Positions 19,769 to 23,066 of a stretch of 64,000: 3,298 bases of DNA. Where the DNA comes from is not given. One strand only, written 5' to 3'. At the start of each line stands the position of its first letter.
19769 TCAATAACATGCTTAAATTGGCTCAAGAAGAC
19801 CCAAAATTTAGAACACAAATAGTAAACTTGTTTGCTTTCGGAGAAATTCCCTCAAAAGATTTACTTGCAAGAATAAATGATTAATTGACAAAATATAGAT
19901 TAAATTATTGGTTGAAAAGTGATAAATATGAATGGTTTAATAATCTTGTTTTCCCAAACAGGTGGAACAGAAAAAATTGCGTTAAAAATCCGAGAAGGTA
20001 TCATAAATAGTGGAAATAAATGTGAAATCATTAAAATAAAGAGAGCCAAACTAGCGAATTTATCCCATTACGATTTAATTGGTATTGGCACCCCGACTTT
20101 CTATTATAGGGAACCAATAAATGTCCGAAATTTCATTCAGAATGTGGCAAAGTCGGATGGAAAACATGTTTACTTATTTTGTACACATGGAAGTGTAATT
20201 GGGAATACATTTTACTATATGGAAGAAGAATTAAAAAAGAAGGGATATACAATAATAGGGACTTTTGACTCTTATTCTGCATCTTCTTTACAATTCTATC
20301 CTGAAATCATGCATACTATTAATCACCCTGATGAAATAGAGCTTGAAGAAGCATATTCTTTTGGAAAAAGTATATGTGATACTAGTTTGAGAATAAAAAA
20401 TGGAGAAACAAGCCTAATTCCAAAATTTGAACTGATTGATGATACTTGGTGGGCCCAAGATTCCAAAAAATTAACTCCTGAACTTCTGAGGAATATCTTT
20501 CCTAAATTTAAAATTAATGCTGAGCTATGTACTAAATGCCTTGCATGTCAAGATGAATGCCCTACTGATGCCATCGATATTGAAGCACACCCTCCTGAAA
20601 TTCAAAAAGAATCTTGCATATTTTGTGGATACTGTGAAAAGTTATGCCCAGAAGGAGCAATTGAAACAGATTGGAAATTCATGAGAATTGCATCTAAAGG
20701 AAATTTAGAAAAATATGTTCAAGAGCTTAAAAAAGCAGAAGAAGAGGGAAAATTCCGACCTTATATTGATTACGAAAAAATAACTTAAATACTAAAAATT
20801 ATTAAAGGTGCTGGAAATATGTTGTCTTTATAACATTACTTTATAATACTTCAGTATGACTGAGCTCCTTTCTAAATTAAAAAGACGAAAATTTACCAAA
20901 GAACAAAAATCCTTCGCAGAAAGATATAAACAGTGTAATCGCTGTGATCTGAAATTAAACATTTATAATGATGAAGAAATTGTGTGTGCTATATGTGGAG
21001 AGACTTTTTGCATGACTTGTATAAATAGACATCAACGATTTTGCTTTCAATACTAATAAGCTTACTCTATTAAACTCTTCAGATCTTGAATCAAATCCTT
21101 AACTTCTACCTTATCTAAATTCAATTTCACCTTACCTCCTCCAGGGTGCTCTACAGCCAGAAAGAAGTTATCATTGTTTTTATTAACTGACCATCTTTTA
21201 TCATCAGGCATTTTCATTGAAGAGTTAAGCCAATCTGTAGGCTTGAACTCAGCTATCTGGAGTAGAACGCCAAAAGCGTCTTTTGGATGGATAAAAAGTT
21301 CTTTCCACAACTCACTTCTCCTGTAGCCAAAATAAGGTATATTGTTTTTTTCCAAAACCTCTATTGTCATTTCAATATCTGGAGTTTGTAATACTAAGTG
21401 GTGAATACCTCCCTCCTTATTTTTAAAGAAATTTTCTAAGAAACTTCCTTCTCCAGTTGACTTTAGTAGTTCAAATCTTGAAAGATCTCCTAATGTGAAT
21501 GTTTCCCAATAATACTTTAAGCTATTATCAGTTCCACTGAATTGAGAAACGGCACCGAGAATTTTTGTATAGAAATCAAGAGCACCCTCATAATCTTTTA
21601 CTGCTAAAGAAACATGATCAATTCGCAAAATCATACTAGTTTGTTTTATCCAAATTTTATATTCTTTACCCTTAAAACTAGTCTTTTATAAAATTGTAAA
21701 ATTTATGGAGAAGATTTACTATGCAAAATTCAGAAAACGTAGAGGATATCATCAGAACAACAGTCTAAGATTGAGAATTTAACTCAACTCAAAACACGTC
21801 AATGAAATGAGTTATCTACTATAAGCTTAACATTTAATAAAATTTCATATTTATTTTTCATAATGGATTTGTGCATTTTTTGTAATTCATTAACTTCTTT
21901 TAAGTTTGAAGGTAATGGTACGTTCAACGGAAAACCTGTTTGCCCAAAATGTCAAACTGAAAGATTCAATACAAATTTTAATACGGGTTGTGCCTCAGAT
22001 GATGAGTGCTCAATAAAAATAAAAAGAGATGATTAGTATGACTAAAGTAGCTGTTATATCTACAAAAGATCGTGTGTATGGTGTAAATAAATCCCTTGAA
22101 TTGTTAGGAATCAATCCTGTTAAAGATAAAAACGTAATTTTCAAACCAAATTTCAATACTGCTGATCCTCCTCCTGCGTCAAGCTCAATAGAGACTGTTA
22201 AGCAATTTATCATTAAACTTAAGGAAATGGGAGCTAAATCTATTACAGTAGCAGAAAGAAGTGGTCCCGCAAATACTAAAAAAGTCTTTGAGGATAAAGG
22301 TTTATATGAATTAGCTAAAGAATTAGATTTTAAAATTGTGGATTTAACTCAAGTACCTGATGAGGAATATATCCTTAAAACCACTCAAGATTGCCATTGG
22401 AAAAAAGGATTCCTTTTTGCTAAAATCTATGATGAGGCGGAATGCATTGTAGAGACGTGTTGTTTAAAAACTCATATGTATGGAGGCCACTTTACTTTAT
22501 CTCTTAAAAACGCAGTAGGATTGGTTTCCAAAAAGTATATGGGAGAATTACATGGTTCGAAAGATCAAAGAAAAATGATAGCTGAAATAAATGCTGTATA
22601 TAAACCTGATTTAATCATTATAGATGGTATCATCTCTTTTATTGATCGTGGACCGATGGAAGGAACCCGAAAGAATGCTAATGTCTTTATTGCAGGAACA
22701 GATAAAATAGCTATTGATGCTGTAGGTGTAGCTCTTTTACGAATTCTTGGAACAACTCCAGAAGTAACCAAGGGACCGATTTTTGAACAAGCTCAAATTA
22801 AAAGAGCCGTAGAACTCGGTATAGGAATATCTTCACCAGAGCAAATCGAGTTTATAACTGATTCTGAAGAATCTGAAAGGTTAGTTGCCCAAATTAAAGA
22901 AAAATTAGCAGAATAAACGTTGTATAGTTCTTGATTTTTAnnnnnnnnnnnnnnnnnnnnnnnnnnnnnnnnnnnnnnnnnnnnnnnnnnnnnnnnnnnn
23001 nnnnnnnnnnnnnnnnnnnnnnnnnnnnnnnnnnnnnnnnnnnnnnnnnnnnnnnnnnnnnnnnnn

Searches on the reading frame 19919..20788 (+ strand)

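Call 55: search_protein_families(library=pfam, proteins=[window:19919-20788:+], max_evalue=0.001)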
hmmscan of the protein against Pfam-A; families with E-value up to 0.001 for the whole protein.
window:19919-20788:+ (289 aa): 16 families
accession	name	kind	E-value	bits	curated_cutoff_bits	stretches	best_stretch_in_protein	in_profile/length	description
PF00037.32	Fer4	-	1.7e-14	53.3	21.1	2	198-220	2-24/24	4Fe-4S binding domain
PF12838.12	Fer4_7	-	2.5e-11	44.3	27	2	204-247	2-52/52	4Fe-4S dicluster domain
PF12837.12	Fer4_6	-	8.4e-10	38.6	25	2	226-248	2-24/24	4Fe-4S binding domain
PF13237.11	Fer4_10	-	9.6e-09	35.5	25.5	1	198-244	3-53/53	4Fe-4S dicluster domain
PF12724.12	Flavodoxin_5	-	1.1e-08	36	27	1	7-108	1-103/145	Flavodoxin domain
PF13484.11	Fer4_16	-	4.6e-08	34.2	30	0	233-276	2-43/66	4Fe-4S double cluster binding domain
PF13187.11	Fer4_9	-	1.3e-07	31.9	27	1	204-248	2-52/52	4Fe-4S dicluster domain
PF13183.11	Fer4_8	-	8.2e-07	29.9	27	0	197-216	47-66/68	4Fe-4S dicluster domain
PF00258.30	Flavodoxin_1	-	1.2e-06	29.2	25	1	11-119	4-98/143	Flavodoxin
PF12797.12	Fer4_2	-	3.5e-06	27.1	24.5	0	196-216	2-22/22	4Fe-4S binding domain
PF13534.11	Fer4_17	-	3.7e-06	27.8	22.2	0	232-263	1-31/61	4Fe-4S dicluster domain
PF25160.1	LdpA_Fe-S-bd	-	2.2e-05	24.6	27.6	1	209-250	8-45/49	LdpA Fe-S cluster-binding domain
PF12798.12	Fer4_3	-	7.2e-05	23.8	27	0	233-247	1-15/15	4Fe-4S binding domain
PF12641.12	Flavodoxin_3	-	8.2e-05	22.9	27.5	1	8-99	2-86/160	Flavodoxin domain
PF14697.11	Fer4_21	-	9.3e-05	22.9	35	1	198-249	2-58/59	4Fe-4S dicluster domain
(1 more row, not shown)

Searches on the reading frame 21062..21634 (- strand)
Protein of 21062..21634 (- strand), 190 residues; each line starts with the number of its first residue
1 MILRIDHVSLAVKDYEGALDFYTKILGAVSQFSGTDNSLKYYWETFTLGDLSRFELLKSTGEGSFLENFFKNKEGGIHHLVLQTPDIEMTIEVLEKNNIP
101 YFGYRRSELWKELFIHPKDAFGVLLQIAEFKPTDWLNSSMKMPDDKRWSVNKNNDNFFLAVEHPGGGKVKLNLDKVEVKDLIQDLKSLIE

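Call 55: search_protein_families(library=pfam, proteins=[window:21062-21634:-], max_evalue=0.001)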
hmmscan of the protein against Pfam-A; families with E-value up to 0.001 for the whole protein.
window:21062-21634:- (190 aa): 3 families
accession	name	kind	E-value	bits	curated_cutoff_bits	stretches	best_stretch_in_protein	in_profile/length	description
PF00903.31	Glyoxalase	-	2.1e-11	44.7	20.6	1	4-127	1-121/121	Glyoxalase/Bleomycin resistance protein/Dioxygenase superfamily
PF13669.12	Glyoxalase_4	-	7.5e-09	36.3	27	1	6-100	1-92/109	Glyoxalase/Bleomycin resistance protein/Dioxygenase superfamily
PF13468.12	Glyoxalase_3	-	0.0005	20.6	25.1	1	5-106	1-111/176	Glyoxalase-like domain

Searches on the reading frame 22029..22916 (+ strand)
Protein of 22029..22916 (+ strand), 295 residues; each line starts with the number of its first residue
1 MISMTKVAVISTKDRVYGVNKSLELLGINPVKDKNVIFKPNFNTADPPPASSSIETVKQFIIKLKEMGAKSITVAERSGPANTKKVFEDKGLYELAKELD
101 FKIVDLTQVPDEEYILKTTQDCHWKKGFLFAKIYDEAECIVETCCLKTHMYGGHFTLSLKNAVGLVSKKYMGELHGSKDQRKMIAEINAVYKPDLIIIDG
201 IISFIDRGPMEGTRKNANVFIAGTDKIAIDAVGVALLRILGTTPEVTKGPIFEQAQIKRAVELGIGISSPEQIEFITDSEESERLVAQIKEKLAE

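Call 55: search_protein_families(library=pfam, proteins=[window:22029-22916:+], max_evalue=0.001)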
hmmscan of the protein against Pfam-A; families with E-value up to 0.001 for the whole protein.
window:22029-22916:+ (295 aa): 1 family
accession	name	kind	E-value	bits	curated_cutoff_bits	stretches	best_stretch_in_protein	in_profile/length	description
PF04015.17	DUF362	-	1e-40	140.4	24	1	36-234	1-199/200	Domain of unknown function (DUF362)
